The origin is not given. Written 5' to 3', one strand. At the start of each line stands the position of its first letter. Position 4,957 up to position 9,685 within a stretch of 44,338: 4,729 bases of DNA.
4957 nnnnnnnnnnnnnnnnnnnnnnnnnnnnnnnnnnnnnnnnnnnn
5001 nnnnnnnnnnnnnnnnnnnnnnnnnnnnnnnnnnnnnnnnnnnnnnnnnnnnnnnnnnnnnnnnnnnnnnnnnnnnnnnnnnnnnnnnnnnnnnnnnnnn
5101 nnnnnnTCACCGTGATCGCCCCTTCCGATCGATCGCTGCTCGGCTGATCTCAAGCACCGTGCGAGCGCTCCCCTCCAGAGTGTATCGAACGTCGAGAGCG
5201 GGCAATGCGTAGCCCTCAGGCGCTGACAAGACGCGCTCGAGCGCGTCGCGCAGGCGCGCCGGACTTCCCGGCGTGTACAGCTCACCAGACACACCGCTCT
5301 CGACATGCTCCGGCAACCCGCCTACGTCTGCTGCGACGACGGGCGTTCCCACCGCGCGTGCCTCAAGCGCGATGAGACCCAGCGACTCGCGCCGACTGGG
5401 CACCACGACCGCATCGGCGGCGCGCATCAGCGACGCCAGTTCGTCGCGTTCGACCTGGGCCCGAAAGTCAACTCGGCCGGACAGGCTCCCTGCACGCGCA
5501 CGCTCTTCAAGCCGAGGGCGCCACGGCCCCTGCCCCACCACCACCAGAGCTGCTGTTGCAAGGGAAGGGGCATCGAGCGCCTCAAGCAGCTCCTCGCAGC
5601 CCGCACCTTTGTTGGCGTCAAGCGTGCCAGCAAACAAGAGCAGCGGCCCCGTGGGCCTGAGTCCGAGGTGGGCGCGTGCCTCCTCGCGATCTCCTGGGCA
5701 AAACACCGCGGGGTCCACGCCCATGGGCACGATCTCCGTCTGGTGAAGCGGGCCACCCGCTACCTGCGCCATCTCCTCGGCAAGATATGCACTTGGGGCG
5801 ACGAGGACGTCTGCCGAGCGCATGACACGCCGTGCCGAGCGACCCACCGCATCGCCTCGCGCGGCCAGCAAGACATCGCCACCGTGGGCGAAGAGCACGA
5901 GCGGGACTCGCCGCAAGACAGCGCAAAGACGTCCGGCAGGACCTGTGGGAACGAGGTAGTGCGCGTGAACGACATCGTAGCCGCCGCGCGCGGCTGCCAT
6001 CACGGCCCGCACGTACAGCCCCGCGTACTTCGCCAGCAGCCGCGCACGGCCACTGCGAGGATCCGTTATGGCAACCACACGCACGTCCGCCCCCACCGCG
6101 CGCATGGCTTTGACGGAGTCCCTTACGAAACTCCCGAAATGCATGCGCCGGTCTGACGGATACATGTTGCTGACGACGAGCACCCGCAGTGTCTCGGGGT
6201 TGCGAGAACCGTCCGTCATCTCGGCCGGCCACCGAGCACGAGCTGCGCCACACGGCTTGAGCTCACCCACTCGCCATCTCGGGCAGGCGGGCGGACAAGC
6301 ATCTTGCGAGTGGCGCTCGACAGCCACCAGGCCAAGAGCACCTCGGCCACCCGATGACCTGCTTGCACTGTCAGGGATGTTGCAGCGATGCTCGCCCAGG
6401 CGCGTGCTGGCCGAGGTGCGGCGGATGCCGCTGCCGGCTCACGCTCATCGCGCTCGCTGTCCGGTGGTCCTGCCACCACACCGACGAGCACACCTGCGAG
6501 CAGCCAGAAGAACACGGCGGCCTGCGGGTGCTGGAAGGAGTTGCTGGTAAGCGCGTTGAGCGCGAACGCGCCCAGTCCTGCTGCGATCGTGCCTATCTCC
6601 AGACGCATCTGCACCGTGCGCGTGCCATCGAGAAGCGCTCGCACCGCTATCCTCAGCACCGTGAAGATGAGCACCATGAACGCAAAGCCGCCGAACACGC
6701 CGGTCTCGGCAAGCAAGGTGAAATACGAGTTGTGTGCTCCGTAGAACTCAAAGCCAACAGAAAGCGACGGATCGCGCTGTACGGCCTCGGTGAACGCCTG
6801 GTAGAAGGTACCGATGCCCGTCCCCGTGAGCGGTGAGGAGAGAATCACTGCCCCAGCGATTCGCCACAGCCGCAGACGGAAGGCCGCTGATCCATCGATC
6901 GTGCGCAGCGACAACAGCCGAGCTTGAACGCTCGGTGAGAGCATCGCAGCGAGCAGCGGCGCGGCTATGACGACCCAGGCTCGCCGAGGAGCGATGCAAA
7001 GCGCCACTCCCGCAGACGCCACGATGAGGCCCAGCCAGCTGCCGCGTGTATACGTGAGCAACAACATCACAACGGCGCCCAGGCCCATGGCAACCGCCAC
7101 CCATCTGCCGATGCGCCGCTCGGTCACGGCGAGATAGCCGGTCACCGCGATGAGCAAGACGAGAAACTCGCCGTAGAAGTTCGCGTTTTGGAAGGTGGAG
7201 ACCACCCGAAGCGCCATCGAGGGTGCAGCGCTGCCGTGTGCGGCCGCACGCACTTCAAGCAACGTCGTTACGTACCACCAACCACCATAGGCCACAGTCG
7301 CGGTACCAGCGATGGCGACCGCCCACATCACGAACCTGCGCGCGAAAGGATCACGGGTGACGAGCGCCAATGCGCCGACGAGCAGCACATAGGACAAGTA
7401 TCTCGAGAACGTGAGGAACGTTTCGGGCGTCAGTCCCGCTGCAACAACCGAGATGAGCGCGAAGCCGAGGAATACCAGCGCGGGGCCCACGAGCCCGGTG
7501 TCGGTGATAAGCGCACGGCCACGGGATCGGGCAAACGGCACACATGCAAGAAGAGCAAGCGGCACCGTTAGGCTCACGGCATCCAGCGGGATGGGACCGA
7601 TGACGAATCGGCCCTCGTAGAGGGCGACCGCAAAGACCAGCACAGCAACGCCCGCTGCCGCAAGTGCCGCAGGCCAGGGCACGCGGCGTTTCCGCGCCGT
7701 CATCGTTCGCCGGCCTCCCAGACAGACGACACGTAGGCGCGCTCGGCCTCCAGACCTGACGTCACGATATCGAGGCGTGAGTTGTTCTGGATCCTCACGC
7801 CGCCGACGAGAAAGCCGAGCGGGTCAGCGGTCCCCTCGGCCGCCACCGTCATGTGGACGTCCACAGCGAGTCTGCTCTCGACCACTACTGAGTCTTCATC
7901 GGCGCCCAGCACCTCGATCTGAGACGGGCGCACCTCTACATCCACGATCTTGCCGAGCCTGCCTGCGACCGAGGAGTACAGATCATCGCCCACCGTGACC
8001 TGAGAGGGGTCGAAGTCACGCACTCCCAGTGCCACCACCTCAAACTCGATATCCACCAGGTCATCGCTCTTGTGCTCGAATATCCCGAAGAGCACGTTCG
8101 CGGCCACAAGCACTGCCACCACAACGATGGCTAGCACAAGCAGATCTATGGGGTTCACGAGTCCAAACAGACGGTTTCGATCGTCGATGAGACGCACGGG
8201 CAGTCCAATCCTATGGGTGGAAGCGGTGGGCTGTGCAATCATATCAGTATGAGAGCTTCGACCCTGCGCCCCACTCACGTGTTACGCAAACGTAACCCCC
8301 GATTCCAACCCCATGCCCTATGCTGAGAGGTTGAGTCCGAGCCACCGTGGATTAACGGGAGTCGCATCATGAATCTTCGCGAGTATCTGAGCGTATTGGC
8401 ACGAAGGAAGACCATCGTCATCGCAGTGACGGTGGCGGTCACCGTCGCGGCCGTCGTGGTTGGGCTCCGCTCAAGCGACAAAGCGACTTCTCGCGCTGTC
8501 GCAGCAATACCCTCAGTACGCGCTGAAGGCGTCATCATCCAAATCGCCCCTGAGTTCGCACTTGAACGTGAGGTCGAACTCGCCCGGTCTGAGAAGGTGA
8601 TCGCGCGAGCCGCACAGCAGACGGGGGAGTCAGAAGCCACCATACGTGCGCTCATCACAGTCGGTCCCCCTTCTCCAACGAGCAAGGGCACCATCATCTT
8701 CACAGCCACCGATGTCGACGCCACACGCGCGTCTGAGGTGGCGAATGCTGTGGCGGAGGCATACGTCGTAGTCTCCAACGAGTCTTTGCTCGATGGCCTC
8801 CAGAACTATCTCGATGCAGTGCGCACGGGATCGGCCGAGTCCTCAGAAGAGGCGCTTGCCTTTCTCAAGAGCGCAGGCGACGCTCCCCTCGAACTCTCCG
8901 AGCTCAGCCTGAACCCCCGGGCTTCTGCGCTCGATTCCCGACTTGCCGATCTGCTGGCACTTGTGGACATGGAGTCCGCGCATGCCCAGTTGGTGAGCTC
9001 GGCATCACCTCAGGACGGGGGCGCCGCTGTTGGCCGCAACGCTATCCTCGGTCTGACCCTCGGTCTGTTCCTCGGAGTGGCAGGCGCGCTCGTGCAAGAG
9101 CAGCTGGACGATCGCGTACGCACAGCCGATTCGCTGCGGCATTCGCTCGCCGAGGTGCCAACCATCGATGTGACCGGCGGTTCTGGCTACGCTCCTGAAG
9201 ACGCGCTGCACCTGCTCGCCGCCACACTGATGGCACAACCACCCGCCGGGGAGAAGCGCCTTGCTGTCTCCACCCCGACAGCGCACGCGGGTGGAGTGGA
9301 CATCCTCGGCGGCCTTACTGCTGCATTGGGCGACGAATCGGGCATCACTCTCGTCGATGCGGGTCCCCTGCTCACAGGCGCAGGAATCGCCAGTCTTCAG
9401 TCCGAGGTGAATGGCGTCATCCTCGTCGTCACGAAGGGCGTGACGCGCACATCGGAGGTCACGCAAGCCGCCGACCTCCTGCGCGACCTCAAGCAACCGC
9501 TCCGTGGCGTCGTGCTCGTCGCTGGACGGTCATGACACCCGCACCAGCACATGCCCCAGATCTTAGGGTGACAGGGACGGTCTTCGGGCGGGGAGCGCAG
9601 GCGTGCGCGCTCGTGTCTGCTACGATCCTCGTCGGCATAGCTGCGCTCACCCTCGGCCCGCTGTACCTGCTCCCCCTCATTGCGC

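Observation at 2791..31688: Module-bearing hydrolases are interleaved with a glycopolymer biosynthesis locus and an LCP ligase: possible cognate anchor/ligand system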

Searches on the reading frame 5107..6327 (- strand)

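Call 9: search_protein_families(library=pfam, proteins=[window:5107-6327:-], max_evalue=0.001)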
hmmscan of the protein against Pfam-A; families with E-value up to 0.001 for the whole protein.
window:5107-6327:- (406 aa): 7 families
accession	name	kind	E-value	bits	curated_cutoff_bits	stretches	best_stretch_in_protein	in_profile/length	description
PF00534.26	Glycos_transf_1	-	3.7e-32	111.6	26.4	1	213-371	1-160/172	Glycosyl transferases group 1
PF13692.12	Glyco_trans_1_4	-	8.9e-30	104.3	27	1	228-368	2-141/142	Glycosyl transferases group 1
PF13439.12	Glyco_transf_4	-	8e-19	68.7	28.5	1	69-207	9-169/170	Glycosyltransferase Family 4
PF13579.12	Glyco_trans_4_4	-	4.7e-14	53.5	29.7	1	70-203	28-158/158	Glycosyl transferase 4-like domain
PF20706.3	GT4-conflict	-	5.2e-13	49.2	26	1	157-384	132-372/385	Family 4 Glycosyltransferase in conflict systems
PF13477.12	Glyco_trans_4_2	-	1.4e-06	29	23.4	1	75-156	38-115/139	Glycosyl transferase 4-like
PF13524.12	Glyco_trans_1_2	-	2e-06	28.2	25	1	246-371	4-116/144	Glycosyl transferase-like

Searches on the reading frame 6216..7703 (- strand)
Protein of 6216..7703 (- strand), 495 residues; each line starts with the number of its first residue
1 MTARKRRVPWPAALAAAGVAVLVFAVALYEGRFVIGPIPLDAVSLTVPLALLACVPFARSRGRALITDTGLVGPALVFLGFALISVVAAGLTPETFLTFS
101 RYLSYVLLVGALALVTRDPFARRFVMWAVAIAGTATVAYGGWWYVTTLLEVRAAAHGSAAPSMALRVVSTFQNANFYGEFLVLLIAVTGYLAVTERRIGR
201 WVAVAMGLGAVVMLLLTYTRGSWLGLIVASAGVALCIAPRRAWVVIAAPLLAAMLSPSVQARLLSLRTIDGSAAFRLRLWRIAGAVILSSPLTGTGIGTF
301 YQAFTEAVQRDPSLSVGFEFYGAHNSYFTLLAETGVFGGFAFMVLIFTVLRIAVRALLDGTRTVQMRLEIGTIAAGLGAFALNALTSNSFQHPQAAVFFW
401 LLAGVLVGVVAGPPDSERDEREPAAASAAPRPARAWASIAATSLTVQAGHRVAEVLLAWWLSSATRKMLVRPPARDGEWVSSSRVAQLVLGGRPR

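Call 9: search_protein_families(library=pfam, proteins=[window:6216-7703:-], max_evalue=0.001)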
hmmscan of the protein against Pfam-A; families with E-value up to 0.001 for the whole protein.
window:6216-7703:- (495 aa): 1 family
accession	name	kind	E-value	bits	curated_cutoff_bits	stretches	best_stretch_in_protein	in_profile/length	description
PF04932.20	Wzy_C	-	7.7e-18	65.1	31.7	1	209-343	5-149/149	O-Antigen ligase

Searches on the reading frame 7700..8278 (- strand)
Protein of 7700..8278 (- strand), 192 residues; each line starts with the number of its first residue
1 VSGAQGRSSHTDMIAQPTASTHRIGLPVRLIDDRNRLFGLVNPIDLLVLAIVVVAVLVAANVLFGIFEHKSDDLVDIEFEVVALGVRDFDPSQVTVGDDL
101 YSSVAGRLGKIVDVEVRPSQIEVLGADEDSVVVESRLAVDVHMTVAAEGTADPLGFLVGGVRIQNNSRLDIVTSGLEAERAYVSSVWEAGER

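Call 9: search_protein_families(library=pfam, proteins=[window:7700-8278:-], max_evalue=0.001)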
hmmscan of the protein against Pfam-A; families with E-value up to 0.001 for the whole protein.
window:7700-8278:- (192 aa): 1 family
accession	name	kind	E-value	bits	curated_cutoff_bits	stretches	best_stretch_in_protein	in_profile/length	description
PF14221.11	DUF4330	-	2.3e-15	57.6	27.6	1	29-164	2-145/167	Domain of unknown function (DUF4330)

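Call 53: search_protein_families(library=ncbifam, proteins=[window:7700-8278:-], max_evalue=0.00001)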
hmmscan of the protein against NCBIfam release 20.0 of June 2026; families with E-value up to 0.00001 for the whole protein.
window:7700-8278:- (192 aa): 0 families

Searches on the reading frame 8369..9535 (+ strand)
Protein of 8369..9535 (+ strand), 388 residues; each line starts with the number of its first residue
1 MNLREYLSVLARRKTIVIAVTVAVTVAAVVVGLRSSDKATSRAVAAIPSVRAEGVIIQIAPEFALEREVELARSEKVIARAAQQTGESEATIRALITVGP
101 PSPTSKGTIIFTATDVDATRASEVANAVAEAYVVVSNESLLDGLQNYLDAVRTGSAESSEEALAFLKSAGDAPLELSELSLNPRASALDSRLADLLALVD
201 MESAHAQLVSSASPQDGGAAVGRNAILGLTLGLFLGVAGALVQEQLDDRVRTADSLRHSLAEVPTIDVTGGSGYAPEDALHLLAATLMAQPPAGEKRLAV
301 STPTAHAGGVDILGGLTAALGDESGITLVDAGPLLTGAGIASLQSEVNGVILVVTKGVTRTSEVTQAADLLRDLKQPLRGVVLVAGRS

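Call 9: search_protein_families(library=pfam, proteins=[window:8369-9535:+], max_evalue=0.001)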
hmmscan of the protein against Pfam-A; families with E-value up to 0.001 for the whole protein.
window:8369-9535:+ (388 aa): 1 family
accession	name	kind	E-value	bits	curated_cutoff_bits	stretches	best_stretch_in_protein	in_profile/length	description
PF02706.20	Wzz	-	6.3e-05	23.6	25.5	1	1-52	3-54/91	Chain length determinant protein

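Call 53: search_protein_families(library=ncbifam, proteins=[window:8369-9535:+], max_evalue=0.00001)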
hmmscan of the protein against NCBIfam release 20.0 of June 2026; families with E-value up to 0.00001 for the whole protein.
window:8369-9535:+ (388 aa): 0 families
